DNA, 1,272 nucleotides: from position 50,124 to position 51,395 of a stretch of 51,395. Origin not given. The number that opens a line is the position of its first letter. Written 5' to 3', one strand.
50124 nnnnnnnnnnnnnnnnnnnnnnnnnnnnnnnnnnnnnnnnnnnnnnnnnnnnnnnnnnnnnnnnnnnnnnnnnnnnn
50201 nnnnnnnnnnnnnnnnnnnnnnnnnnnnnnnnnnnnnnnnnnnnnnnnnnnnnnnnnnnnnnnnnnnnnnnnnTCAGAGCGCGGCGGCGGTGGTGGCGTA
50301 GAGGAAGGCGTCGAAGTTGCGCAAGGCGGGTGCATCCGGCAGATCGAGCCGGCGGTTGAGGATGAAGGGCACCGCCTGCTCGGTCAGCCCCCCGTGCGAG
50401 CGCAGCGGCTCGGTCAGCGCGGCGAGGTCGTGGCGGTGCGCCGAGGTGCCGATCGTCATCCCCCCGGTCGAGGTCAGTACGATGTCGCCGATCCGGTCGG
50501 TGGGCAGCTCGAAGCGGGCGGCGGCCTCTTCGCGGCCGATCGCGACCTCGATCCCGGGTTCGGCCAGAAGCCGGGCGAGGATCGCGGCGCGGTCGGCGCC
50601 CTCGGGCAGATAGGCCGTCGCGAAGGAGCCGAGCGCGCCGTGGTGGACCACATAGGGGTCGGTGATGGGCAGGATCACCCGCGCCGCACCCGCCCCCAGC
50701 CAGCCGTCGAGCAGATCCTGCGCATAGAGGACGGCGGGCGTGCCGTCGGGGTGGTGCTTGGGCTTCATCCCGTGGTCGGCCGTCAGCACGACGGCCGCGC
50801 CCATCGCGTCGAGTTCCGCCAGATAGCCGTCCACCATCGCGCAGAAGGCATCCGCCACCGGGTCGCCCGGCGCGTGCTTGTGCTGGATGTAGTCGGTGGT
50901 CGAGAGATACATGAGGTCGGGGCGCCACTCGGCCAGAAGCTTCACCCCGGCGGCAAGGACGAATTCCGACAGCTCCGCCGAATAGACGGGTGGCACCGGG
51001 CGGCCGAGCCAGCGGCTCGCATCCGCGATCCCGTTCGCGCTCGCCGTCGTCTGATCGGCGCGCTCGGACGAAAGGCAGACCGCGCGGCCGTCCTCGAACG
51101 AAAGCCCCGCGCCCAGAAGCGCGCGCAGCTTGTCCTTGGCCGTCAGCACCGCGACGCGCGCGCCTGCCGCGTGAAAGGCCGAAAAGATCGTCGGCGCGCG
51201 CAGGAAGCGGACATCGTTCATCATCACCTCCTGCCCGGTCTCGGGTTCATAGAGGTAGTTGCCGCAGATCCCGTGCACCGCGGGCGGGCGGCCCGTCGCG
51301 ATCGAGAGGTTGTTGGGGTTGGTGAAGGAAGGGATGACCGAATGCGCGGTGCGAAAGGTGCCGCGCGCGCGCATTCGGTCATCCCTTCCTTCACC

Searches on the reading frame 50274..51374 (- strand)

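Call 69: search_protein_families(library=pfam, proteins=[window:50274-51374:-], max_evalue=0.01)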
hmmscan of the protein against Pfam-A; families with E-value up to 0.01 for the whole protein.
window:50274-51374:- (366 aa): 1 family
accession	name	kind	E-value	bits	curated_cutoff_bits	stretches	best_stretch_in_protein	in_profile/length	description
PF01663.27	Phosphodiest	-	2e-23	84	23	1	2-328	27-340/342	Type I phosphodiesterase / nucleotide pyrophosphatase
